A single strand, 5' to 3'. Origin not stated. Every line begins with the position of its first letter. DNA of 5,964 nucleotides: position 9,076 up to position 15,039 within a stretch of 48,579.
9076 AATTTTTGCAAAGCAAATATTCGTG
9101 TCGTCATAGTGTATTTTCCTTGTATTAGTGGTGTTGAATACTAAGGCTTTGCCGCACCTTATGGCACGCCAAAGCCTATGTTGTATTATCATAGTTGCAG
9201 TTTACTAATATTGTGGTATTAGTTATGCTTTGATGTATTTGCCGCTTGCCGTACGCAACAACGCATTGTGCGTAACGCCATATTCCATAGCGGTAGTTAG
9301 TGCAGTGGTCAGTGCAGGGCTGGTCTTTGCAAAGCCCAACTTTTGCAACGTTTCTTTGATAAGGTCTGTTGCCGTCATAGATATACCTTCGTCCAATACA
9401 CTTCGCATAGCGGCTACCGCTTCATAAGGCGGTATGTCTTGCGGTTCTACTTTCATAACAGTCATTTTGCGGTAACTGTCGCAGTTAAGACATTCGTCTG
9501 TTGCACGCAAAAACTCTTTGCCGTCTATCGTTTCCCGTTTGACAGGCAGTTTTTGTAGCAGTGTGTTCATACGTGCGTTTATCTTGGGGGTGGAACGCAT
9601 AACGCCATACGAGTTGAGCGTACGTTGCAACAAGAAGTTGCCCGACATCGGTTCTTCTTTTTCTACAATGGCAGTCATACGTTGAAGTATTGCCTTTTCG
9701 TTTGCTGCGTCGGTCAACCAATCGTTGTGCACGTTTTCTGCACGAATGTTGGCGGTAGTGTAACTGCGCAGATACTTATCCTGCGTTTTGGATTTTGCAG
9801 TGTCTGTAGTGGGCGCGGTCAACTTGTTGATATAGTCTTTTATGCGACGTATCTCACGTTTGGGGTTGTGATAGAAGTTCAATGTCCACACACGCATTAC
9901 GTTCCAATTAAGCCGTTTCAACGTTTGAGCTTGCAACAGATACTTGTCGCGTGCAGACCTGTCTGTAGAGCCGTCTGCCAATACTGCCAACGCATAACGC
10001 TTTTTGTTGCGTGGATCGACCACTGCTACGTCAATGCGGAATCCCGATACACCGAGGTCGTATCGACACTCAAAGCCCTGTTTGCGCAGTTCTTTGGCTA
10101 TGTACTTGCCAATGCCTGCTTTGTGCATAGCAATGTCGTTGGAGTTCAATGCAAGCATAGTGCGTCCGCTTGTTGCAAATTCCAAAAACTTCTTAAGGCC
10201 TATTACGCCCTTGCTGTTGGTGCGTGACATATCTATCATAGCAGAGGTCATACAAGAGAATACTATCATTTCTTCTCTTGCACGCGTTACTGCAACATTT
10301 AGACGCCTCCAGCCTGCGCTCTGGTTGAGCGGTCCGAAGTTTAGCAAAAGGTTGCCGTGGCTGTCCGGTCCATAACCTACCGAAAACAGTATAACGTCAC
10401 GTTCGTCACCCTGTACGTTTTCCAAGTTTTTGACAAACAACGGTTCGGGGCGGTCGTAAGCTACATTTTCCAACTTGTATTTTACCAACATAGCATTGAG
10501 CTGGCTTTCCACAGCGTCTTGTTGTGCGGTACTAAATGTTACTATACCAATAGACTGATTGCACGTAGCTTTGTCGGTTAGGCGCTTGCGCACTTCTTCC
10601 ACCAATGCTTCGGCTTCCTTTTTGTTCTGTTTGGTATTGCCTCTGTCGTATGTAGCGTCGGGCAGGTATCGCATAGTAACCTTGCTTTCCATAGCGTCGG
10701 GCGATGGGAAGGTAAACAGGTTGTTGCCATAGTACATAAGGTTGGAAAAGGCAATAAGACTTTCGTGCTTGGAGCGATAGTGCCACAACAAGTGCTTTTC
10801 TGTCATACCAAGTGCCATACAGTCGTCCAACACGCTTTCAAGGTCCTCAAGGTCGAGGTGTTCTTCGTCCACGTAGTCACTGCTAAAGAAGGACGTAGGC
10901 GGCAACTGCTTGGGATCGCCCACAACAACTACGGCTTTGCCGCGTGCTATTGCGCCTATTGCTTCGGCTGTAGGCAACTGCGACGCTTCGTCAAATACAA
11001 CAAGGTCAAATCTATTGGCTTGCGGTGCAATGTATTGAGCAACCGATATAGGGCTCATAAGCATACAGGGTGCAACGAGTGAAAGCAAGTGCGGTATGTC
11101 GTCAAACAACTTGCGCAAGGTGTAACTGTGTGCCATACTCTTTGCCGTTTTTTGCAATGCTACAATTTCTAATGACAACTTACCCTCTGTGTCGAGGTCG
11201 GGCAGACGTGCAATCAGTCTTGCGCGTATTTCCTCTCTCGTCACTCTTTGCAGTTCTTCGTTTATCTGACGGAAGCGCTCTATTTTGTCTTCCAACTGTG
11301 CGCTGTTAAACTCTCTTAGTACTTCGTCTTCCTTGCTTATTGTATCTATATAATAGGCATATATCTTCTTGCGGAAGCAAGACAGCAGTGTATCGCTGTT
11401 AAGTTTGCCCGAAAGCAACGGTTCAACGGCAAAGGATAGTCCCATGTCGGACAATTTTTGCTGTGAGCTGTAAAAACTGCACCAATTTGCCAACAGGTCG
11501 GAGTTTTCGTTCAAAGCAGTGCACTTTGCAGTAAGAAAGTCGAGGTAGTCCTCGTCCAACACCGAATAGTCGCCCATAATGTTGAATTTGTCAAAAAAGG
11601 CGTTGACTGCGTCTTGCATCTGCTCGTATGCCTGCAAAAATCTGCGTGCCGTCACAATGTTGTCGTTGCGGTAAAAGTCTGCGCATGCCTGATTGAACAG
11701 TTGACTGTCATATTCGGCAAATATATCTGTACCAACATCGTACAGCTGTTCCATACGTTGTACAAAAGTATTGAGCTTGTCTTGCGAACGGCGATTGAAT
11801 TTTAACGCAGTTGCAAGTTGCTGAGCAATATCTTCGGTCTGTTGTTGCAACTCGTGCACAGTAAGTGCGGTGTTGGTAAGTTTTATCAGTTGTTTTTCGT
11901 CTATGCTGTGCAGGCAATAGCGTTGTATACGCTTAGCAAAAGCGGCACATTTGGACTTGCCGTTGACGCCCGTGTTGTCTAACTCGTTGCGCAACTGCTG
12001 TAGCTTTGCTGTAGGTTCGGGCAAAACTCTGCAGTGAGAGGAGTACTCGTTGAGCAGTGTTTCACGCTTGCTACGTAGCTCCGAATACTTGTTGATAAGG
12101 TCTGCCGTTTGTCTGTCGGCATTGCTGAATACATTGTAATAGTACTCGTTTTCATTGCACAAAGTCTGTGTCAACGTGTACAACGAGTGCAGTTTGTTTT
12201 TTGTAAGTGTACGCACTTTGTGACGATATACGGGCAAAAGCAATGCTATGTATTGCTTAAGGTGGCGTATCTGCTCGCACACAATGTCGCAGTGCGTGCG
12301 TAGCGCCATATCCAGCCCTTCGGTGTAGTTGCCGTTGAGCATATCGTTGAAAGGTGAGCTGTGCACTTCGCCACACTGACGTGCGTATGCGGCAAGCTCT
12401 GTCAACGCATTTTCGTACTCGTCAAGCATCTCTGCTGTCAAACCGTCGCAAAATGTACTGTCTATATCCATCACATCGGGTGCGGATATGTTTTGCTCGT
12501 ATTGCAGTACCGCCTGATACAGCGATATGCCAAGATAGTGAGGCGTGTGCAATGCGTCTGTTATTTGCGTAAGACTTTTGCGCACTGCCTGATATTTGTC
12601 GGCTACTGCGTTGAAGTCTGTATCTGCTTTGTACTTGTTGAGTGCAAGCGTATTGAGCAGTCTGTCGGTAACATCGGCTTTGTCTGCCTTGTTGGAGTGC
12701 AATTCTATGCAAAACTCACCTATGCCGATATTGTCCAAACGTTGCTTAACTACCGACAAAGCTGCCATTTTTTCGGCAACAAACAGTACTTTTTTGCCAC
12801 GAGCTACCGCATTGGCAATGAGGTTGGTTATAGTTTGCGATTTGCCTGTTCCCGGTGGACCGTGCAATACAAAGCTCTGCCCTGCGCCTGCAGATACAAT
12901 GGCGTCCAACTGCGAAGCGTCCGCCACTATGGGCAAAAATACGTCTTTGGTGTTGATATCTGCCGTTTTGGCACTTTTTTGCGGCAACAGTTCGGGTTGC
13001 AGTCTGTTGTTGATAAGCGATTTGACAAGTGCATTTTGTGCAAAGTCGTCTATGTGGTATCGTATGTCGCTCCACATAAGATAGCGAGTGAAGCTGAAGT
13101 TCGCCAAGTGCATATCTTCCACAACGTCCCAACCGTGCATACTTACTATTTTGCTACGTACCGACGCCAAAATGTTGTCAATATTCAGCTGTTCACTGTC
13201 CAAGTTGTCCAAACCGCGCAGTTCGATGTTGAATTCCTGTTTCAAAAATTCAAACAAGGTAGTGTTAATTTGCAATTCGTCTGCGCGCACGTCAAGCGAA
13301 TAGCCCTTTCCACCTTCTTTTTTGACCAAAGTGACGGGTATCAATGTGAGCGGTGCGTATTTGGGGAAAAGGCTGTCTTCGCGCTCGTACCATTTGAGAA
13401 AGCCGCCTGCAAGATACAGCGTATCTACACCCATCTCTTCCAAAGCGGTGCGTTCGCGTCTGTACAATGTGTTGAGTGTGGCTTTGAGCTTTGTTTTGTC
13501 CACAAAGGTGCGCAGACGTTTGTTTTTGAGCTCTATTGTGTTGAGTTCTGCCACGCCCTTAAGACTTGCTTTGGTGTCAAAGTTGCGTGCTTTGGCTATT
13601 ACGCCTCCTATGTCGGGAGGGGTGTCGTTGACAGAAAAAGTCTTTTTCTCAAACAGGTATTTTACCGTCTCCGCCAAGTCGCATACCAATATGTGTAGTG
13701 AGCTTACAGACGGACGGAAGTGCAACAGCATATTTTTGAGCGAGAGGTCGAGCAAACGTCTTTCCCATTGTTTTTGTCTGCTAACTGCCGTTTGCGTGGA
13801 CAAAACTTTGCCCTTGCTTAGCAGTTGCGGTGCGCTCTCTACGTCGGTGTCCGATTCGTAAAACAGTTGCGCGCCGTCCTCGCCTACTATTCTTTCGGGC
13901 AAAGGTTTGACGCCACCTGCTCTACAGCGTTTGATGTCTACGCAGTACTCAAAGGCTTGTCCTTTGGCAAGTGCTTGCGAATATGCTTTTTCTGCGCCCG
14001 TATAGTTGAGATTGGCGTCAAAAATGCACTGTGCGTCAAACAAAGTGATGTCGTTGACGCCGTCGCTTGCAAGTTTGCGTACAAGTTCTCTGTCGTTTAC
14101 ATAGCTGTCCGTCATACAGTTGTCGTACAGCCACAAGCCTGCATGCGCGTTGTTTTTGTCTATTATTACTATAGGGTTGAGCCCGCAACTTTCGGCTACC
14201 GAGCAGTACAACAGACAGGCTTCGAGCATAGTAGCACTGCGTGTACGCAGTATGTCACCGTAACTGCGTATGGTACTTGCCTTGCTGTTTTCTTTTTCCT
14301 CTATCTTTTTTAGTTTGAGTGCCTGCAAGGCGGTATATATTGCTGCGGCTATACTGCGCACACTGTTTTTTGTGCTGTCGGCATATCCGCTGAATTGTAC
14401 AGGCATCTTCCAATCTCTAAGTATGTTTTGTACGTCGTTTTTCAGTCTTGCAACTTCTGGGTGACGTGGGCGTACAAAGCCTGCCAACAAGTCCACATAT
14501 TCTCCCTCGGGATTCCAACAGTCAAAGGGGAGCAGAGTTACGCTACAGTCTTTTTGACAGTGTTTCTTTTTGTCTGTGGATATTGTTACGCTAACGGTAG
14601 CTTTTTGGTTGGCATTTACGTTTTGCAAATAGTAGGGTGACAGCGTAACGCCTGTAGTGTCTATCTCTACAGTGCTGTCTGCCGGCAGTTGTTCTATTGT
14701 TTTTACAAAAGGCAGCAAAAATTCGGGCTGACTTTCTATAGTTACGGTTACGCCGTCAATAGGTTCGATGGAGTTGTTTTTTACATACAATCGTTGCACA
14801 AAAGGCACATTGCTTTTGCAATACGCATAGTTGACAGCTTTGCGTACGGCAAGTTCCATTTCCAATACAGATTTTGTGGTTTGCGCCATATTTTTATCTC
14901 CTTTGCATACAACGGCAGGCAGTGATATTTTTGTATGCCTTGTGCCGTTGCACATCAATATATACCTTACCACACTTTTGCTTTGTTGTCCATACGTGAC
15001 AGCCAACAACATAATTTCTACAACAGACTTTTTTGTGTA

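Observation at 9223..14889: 1888-aa transglutaminase-like/DUF4011, SF1 helicase, Vsr-type endonuclease, DUF3320 protein sitting alone next to the nrd locus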

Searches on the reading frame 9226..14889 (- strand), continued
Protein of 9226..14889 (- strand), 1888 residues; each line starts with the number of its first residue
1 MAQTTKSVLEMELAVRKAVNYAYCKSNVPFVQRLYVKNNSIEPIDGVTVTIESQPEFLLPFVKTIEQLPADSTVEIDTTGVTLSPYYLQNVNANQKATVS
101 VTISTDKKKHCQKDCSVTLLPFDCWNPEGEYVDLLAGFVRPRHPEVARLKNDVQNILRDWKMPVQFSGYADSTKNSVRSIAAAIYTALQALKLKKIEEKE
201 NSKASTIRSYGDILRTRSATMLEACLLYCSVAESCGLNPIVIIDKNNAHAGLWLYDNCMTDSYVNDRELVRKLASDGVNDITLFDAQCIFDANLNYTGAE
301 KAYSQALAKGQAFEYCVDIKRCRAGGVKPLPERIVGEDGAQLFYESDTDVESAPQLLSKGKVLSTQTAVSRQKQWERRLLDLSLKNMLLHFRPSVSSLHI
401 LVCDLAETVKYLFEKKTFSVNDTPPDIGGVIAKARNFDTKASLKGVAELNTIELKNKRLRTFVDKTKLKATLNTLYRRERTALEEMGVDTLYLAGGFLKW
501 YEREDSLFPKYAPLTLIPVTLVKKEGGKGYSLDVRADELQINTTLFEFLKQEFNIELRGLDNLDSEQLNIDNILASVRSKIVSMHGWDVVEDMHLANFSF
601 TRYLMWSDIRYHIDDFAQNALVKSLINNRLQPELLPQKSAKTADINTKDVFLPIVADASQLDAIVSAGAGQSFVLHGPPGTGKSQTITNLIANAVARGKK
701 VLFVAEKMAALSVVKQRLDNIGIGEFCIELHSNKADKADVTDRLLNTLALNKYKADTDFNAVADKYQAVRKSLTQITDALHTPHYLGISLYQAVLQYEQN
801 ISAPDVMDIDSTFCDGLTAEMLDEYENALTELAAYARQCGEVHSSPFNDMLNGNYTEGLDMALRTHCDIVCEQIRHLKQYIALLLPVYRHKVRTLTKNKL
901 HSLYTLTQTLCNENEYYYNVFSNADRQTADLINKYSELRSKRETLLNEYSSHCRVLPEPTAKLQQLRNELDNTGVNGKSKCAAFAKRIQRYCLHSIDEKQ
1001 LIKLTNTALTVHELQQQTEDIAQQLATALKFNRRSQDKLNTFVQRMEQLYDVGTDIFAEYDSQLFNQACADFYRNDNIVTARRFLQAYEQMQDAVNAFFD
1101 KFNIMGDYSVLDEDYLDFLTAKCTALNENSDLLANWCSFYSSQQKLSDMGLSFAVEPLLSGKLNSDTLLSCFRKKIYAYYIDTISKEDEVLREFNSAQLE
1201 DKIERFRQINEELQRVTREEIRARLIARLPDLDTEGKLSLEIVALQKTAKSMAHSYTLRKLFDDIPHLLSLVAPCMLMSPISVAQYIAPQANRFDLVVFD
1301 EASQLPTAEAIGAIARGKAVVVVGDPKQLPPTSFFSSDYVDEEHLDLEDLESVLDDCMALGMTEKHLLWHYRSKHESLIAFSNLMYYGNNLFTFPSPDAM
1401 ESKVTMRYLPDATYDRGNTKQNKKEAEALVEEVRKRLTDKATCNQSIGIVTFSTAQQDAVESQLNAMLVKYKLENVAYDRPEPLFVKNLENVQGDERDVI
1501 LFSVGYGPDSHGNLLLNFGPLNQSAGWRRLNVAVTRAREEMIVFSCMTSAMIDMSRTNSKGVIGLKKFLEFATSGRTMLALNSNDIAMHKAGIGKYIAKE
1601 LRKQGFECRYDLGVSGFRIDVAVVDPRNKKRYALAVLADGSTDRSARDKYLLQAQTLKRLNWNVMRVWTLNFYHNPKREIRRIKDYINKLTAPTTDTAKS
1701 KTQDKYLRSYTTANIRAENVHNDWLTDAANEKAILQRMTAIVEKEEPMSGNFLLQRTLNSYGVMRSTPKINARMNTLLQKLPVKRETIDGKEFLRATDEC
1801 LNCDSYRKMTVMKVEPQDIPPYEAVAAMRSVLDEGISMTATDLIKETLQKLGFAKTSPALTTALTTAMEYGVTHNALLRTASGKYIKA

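Call 63: search_solved_structures(query=A2, max_evalue=0.01)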
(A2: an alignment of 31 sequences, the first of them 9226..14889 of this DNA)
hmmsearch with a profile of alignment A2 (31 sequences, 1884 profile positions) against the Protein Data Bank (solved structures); distinct sequences matched with E-value up to 0.01: 17.
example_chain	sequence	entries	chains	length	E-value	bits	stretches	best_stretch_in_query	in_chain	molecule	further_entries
4b3g_A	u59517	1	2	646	1.5e-15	59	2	656-776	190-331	DNA-BINDING PROTEIN SMUBP-2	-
4b3f_X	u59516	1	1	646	1.5e-15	59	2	656-776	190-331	DNA-BINDING PROTEIN SMUBP-2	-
5mzn_A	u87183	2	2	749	5.2e-12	47.2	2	1289-1329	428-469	Helicase SEN1,Helicase SEN1 | Helicase SEN1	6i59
8ftm_A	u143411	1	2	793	2.7e-08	35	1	1288-1333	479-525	5'-3' RNA helicase-like protein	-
8fth_A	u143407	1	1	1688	1.3e-07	32.7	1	1288-1333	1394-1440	5'-3' RNA helicase-like protein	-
8ftk_A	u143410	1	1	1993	1.6e-07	32.4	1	1288-1333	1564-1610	5'-3' RNA helicase-like protein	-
2xzo_A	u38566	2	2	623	1.7e-07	32.3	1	1289-1539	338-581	REGULATOR OF NONSENSE TRANSCRIPTS 1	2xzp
2gjk_A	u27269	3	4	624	1.7e-07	32.3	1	1289-1539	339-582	Regulator of nonsense transcripts 1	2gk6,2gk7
6ej5_A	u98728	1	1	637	1.8e-07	32.2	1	1289-1539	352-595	Regulator of nonsense transcripts 1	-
9qwn_A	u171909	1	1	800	3.7e-07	31.2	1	1289-1539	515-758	Isoform 2 of Regulator of nonsense transcripts 1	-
2wjv_A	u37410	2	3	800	3.8e-07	31.1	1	1289-1539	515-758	REGULATOR OF NONSENSE TRANSCRIPTS 1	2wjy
5eax_A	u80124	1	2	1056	7.8e-07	30.1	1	1287-1327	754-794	DNA replication ATP-dependent helicase/nuclease DNA2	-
5eaw_A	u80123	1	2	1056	7.8e-07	30.1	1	1287-1327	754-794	DNA replication ATP-dependent helicase/nuclease DNA2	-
5ean_A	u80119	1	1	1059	7.8e-07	30.1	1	1287-1327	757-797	DNA replication ATP-dependent helicase/nuclease DNA2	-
8rd3_A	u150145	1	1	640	3e-05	24.8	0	1288-1539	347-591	ATP-dependent helicase NAM7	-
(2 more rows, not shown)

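Call 73: search_protein_families(library=pfam, alignment_id=A3, max_evalue=0.000001)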
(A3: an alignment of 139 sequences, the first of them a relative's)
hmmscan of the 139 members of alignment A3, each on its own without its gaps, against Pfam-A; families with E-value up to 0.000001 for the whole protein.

A. member 1, L039:9020-9736:- (239 aa): 1 family
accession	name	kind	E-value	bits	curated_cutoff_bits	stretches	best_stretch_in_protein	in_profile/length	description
PF03591.19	AzlC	-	8e-40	136.9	32.1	1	13-152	1-137/137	AzlC protein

B. families by the number of members that match (of 139 scanned): 141 families (the first 25 are shown)
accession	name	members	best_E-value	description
PF03772.21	Competence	4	7.4e-53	Competence protein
PF21694.2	DNA_pol3_delta_C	4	2.2e-13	DNA polymerase III delta subunit, C-terminal domain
PF00293.34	NUDIX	3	5.2e-16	NUDIX domain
PF01867.21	Cas_Cas1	2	9.2e-94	CRISPR associated protein Cas1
PF01915.27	Glyco_hydro_3_C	2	3.8e-57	Glycosyl hydrolase family 3 C-terminal domain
PF00933.27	Glyco_hydro_3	2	1.2e-56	Glycosyl hydrolase family 3 N terminal domain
PF02421.24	FeoB_N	2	1.7e-54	Ferrous iron transport protein B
PF00005.33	ABC_tran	2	4.8e-36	ABC transporter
PF09617.15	Cas_GSU0053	2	2.3e-35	CRISPR-associated protein GSU0053 (Cas_GSU0053)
PF00072.30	Response_reg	2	1.3e-29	Response regulator receiver domain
PF14310.12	Fn3-like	2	1.6e-26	Fibronectin type III-like domain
PF13715.12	CarbopepD_reg_2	2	2.3e-22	CarboxypepD_reg-like domain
PF01930.23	Cas_Cas4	2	3.5e-19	Domain of unknown function DUF83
PF01368.27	DHH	2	6.3e-18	DHH family, N-terminal domain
PF01926.29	MMR_HSR1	2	1.5e-17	50S ribosome-binding GTPase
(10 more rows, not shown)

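Call 87: list_cluster_members(proteins=[P0001, P0005, P0016, P0092])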
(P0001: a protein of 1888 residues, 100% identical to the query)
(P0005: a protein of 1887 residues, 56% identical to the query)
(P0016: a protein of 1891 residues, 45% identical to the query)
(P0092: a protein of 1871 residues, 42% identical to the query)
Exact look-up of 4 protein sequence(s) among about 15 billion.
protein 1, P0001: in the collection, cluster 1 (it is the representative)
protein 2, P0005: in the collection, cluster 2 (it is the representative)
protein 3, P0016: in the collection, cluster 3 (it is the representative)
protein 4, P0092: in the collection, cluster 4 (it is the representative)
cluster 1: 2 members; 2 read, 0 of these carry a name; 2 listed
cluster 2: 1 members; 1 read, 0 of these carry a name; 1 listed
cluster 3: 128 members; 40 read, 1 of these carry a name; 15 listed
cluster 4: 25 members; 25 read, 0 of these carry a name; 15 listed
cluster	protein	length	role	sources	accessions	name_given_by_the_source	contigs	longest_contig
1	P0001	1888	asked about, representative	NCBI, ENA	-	-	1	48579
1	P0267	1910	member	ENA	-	-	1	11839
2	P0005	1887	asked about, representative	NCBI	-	-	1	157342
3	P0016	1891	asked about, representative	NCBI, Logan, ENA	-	-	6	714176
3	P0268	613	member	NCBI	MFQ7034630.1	MAG: AAA domain-containing protein [Candidatus Borkfalkia sp.]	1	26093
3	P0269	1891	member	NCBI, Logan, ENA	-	-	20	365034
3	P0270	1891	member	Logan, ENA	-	-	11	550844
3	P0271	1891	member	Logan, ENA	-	-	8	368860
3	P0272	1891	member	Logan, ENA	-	-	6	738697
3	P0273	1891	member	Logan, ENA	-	-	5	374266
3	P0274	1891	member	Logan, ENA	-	-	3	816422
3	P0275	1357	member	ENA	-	-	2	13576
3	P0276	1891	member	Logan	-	-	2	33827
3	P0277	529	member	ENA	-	-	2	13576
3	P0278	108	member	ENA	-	-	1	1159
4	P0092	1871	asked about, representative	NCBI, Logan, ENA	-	-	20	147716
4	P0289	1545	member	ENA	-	-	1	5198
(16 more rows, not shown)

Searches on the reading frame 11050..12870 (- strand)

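Call 57: search_protein_families(library=pfam, proteins=[window:11050-12870:-], max_evalue=10)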
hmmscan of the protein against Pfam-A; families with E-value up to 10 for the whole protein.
window:11050-12870:- (607 aa): 24 families
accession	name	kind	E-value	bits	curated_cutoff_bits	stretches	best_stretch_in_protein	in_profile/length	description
PF13086.12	AAA_11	-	8.9e-06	26.1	27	1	2-48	22-80/257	AAA domain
PF13604.12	AAA_30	-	0.00069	19.8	27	1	1-45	22-66/191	AAA domain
PF13245.12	AAA_19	-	0.00095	19.8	25.1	1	1-45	15-61/134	AAA domain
PF04851.21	ResIII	-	0.0019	18.6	22.5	1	2-69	28-96/164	Type III restriction enzyme, res subunit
PF13401.12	AAA_22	-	0.0029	18.4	27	1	1-81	9-64/130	AAA domain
PF01695.23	IstB_IS21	-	0.01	15.8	24.1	1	1-33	96-128/238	IstB-like ATP binding protein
PF13191.12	AAA_16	-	0.031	15.2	32.6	1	1-47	28-85/167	AAA ATPase domain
PF05127.21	NAT10_TcmA_helicase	-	0.049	13.9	22.7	1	1-45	1-46/176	RNA cytidine acetyltransferase NAT10/TcmA, helicase domain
PF03308.22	MeaB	-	0.057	12.9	23.1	1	3-32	39-68/273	Methylmalonyl Co-A mutase-associated GTPase MeaB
PF00142.24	Fer4_NifH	-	0.059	13.3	25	1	3-31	6-34/271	4Fe-4S iron sulfur cluster binding proteins, NifH/frxC family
PF00318.25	Ribosomal_S2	-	0.083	12.6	26.1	1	13-46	44-77/216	Ribosomal protein S2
PF00004.35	AAA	-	0.084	13.8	21.2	1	2-21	3-22/131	ATPase family associated with various cellular activities (AAA)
PF13521.12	AAA_28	-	0.11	13.2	27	1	1-33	3-30/164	AAA domain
PF00910.28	RNA_helicase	-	0.13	13.2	21.5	1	1-22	2-23/105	RNA helicase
PF02910.25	Succ_DH_flav_C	-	0.19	12.1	20.8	1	361-407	16-62/130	Fumarate reductase flavoprotein C-term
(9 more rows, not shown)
